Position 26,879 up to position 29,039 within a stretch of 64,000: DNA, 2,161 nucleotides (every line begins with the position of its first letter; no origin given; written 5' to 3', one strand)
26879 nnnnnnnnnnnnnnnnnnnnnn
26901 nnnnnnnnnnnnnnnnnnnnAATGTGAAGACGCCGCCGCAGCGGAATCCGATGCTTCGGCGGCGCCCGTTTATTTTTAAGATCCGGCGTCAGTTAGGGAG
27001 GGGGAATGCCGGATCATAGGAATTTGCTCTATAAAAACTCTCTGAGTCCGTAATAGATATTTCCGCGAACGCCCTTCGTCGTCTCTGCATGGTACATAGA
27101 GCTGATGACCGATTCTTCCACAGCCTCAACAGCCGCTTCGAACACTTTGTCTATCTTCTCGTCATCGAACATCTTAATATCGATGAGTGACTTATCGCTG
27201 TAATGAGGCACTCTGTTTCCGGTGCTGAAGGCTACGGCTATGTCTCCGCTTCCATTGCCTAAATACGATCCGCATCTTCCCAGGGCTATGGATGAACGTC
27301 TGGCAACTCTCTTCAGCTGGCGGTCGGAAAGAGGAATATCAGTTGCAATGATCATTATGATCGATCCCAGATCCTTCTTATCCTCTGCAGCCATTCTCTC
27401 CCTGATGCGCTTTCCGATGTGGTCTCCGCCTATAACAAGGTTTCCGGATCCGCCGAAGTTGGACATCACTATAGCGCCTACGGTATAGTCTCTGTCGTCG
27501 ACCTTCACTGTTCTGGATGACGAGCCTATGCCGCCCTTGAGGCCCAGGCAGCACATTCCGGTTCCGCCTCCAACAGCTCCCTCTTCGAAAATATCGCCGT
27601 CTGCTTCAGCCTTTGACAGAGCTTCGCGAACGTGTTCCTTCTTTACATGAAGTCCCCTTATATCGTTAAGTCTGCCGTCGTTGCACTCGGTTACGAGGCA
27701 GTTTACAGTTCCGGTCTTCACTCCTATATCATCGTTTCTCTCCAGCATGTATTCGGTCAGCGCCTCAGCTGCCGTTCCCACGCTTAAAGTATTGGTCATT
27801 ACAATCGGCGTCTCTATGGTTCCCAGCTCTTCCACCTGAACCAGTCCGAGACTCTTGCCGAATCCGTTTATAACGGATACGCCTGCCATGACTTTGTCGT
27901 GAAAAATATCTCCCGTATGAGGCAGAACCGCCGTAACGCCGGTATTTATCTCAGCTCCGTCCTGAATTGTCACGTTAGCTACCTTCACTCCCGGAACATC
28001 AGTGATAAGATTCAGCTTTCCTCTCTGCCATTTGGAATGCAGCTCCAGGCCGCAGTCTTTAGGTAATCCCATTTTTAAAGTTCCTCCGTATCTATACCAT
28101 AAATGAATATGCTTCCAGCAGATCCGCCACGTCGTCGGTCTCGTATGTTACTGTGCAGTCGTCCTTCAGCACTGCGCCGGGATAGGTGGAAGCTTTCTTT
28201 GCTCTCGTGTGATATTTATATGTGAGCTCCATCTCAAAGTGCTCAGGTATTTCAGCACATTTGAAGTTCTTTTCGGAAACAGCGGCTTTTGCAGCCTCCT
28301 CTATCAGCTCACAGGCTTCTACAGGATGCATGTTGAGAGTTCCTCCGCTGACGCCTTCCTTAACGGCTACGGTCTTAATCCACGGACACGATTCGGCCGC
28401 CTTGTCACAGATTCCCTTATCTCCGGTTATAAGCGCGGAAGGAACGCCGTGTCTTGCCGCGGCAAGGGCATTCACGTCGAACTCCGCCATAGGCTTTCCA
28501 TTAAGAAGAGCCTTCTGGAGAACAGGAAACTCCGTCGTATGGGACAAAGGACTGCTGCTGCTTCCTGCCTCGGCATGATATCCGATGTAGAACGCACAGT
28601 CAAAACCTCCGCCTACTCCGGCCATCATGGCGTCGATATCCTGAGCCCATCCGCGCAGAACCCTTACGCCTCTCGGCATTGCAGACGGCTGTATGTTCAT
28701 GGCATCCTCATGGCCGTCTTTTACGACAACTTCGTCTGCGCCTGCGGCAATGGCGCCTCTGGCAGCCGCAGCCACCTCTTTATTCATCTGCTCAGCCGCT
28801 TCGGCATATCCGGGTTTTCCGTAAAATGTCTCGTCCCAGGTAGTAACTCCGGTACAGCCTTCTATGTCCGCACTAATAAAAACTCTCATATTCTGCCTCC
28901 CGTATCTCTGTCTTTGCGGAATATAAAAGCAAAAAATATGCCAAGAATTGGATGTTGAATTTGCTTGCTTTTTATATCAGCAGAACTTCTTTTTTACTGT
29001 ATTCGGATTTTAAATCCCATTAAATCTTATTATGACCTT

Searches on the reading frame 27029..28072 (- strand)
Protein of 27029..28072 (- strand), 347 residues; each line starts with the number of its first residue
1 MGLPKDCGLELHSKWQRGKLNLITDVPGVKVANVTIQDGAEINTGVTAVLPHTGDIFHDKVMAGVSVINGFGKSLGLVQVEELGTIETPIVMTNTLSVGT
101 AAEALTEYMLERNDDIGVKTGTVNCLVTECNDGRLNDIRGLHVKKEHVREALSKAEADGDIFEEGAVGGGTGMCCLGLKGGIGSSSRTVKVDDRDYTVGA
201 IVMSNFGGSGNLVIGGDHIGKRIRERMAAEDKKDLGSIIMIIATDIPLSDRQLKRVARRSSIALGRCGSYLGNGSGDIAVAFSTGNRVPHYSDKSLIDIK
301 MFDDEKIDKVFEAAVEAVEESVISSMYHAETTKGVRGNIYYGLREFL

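Call 43: search_protein_families(library=pfam, proteins=[window:27029-28072:-], max_evalue=0.0001)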
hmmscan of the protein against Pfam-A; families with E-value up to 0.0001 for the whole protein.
window:27029-28072:- (347 aa): 1 family
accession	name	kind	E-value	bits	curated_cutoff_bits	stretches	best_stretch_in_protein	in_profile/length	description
PF03576.19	Peptidase_S58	-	1.1e-117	393.3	23.9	1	21-338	1-305/307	Peptidase family S58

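Call 55: search_protein_families(library=ncbifam, proteins=[window:27029-28072:-], max_evalue=1e-10)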
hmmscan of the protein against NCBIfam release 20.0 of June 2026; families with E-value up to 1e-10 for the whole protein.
window:27029-28072:- (347 aa): 0 families

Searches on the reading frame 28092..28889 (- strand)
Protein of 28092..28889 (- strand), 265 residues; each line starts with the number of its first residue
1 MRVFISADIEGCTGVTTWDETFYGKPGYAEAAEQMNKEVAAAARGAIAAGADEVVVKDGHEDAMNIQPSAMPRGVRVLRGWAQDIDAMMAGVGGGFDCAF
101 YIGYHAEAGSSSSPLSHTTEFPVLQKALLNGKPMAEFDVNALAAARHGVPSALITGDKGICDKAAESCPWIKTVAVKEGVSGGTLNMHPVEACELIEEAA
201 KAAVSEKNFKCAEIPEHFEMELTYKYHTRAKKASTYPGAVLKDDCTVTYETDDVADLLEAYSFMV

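Call 43: search_protein_families(library=pfam, proteins=[window:28092-28889:-], max_evalue=0.0001)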
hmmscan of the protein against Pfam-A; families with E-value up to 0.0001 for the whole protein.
window:28092-28889:- (265 aa): 1 family
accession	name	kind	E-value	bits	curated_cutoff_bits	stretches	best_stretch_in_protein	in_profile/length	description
PF04951.18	Peptidase_M55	-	5.1e-84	282.2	25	1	1-261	1-262/264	D-aminopeptidase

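Call 55: search_protein_families(library=ncbifam, proteins=[window:28092-28889:-], max_evalue=1e-10)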
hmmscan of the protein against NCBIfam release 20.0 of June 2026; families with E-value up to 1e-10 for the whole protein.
window:28092-28889:- (265 aa): 1 family
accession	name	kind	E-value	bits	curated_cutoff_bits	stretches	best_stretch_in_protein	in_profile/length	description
NF058634.1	AmiPeptDppABac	equivalog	6.3e-38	130.7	430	1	1-264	1-261/274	D-aminopeptidase DppA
